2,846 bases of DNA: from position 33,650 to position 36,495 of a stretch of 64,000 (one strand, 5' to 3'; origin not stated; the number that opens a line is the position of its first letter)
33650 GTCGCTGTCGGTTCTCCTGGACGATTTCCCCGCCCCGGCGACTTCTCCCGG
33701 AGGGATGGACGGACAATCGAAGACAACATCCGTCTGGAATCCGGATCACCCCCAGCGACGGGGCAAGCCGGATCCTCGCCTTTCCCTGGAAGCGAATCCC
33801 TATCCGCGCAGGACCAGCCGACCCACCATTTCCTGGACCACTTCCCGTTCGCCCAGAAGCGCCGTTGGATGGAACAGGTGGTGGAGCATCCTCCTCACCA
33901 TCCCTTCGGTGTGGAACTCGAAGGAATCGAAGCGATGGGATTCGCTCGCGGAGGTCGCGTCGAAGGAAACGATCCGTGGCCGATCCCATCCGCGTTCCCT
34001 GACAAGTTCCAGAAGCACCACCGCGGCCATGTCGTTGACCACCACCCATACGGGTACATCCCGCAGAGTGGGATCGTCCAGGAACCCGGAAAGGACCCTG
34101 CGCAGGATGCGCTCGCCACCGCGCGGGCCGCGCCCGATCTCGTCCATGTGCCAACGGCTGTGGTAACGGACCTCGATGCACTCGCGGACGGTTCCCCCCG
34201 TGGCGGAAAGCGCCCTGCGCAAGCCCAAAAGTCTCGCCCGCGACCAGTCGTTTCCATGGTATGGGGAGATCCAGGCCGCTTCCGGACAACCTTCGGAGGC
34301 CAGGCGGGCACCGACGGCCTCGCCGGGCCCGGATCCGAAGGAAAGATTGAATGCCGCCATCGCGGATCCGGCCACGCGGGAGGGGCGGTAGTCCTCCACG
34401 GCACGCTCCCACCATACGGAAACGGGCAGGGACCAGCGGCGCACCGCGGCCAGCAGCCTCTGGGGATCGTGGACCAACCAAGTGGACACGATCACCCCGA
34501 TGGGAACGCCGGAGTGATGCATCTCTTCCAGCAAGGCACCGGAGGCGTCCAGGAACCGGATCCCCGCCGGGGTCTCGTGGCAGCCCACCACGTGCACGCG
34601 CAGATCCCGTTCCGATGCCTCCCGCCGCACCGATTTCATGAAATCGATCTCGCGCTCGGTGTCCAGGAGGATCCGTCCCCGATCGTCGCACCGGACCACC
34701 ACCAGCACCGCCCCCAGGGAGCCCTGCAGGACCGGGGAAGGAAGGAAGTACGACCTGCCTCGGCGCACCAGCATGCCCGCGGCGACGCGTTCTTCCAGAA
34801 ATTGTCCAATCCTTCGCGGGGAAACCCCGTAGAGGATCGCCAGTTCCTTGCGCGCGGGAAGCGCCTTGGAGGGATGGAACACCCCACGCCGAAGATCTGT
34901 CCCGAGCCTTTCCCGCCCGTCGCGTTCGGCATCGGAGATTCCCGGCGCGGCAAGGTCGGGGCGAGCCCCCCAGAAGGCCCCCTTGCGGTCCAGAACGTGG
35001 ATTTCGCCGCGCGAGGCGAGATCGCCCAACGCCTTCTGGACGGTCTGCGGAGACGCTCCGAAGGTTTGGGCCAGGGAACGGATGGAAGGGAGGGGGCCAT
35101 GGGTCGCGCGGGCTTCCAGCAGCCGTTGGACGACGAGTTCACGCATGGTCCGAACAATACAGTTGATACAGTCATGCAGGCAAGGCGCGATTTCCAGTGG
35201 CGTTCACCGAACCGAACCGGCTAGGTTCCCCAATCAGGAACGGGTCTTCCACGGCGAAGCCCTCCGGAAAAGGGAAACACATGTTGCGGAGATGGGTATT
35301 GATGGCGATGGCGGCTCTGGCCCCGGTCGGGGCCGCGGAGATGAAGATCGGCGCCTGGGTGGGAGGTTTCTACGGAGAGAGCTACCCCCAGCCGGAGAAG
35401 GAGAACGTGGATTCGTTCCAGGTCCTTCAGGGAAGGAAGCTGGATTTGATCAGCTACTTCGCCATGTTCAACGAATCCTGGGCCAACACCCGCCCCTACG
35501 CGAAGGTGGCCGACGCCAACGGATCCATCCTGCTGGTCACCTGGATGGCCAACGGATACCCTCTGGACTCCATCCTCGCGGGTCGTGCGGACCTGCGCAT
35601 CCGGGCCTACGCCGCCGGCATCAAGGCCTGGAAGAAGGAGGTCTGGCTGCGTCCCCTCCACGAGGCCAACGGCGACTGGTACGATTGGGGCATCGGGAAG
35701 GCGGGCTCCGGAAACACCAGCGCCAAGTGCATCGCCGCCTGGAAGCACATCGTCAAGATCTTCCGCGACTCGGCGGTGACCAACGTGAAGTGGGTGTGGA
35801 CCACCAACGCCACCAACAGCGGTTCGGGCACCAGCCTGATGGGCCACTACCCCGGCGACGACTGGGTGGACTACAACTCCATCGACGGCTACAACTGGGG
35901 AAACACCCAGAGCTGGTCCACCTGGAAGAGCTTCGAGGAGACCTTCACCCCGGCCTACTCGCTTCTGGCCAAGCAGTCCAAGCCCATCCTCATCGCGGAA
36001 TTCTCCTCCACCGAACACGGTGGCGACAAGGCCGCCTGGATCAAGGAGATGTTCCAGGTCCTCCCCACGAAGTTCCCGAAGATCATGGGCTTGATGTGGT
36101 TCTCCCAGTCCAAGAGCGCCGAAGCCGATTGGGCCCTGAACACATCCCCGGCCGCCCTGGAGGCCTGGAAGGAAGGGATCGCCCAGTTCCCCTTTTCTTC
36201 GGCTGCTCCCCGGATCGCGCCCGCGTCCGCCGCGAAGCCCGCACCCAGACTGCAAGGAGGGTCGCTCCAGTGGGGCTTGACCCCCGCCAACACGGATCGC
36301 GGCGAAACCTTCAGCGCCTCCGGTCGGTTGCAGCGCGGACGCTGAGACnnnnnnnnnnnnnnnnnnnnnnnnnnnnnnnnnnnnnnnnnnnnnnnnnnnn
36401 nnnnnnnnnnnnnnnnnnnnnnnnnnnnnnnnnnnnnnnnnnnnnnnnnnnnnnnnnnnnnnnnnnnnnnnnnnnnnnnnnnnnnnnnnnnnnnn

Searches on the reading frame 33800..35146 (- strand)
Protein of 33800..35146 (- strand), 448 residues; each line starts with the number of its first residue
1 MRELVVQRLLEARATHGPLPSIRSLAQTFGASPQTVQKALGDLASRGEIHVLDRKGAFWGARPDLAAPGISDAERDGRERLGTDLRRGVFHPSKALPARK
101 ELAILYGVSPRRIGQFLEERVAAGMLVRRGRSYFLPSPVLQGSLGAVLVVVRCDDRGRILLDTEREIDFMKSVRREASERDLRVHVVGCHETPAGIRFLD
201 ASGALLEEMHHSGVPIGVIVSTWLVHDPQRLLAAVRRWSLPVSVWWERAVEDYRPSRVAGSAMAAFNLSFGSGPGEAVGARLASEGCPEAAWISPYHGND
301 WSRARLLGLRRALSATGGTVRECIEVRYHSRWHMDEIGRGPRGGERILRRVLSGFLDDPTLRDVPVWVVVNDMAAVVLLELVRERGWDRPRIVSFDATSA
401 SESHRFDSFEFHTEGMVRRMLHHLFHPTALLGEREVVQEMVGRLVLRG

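Call 8: search_protein_families(library=pfam, proteins=[window:33800-35146:-])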
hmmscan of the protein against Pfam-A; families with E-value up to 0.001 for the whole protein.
window:33800-35146:- (448 aa): 2 families
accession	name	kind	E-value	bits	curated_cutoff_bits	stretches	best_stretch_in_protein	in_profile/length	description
PF00392.27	GntR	-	3.8e-15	55.7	27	2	6-58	10-63/64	Bacterial regulatory proteins, gntR family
PF13545.12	HTH_Crp_2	-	0.00035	20.9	27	0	21-52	24-55/70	Crp-like helix-turn-helix domain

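Call 52: search_protein_families(library=ncbifam, proteins=[window:33800-35143:-], max_evalue=0.01)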
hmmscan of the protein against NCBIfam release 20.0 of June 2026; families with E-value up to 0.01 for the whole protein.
window:33800-35143:- (447 aa): 10 families
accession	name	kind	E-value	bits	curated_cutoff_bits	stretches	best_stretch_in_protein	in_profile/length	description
NF008491.0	PRK11402.1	subfamily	9e-07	28.6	269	1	77-143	17-84/243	GntR family transcriptional regulator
TIGR02018.2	his_ut_repres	equivalog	2.3e-06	27.1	220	1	17-57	22-62/226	histidine utilization transcriptional repressor HutC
NF052282.1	PLP_TF_PdxR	equivalog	1.2e-05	24.6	320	1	15-60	22-67/448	MocR-like pyridoxine biosynthesis transcription factor PdxR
TIGR03337.1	phnR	equivalog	1.5e-05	24.8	296.75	1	14-58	21-65/231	phosphonate utilization transcriptional regulator PhnR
TIGR02404.1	trehalos_R_Bsub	equivalog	6.9e-05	22.6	211.95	1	17-56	22-62/233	trehalose operon repressor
NF011575.0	PRK14999.1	equivalog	0.00022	20.6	424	0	81-143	22-85/241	histidine utilization repressor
TIGR02325.1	C_P_lyase_phnF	equivalog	0.00023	20.8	156.8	0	78-130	15-68/238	phosphonate metabolism transcriptional regulator PhnF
NF053730.1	TransRegRv1152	equivalog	0.0003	20.7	170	0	12-70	33-91/120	Rv1152 family transcriptional regulator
NF007741.0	PRK10421.1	equivalog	0.00078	18.9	311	0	17-56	30-69/262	transcriptional regulator LldR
NF041547.1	GntR_LSA1692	equivalog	0.0021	17.7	275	0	14-48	21-55/233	GntR family transcriptional regulator, LSA1692 subfamily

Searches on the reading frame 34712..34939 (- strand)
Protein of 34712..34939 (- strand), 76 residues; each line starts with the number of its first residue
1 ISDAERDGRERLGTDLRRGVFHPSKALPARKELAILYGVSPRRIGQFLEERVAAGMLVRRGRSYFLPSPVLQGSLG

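Call 79: search_protein_families(library=pfam, proteins=[window:34712-34939:-], max_evalue=0.01)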
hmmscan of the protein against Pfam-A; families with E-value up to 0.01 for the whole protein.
window:34712-34939:- (76 aa): 1 family
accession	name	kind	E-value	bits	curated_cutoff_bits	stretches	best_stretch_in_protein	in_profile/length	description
PF00392.27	GntR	-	1e-05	25.5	27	1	10-63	7-60/64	Bacterial regulatory proteins, gntR family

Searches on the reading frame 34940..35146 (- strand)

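Call 79: search_protein_families(library=pfam, proteins=[window:34940-35146:-], max_evalue=0.01)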
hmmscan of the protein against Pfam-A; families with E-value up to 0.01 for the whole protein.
window:34940-35146:- (69 aa): 6 families
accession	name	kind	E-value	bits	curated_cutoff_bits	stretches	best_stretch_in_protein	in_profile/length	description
PF00392.27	GntR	-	1.1e-10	41.5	27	1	5-58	9-63/64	Bacterial regulatory proteins, gntR family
PF14502.12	HTH_41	-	0.00011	22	25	1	19-56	6-42/48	Helix-turn-helix domain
PF13545.12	HTH_Crp_2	-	0.00059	20.2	27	1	21-52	24-55/70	Crp-like helix-turn-helix domain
PF13730.12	HTH_36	-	0.0011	19.2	25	1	15-47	22-53/55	Helix-turn-helix domain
PF01726.22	LexA_DNA_bind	-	0.0012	19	23.7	1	15-54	21-61/65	LexA DNA binding domain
PF12802.13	MarR_2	-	0.0014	19.2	27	1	8-49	9-50/61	MarR family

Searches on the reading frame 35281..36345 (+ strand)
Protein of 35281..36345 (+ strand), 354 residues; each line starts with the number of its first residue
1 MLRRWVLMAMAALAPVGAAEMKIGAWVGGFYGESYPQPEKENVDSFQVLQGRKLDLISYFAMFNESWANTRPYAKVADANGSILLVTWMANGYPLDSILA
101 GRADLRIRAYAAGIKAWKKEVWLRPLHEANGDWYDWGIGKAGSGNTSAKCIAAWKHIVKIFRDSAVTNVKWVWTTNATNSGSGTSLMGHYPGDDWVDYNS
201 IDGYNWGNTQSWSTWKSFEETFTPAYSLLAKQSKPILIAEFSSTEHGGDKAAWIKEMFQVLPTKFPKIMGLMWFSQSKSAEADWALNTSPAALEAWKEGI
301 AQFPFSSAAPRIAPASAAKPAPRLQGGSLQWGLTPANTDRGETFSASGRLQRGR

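Call 8: search_protein_families(library=pfam, proteins=[window:35281-36345:+])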
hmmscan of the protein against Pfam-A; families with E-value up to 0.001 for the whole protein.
window:35281-36345:+ (354 aa): 1 family
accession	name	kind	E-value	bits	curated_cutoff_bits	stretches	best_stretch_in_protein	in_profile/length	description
PF02156.21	Glyco_hydro_26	-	3.6e-11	43.4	20.2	1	121-209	153-234/311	Glycosyl hydrolase family 26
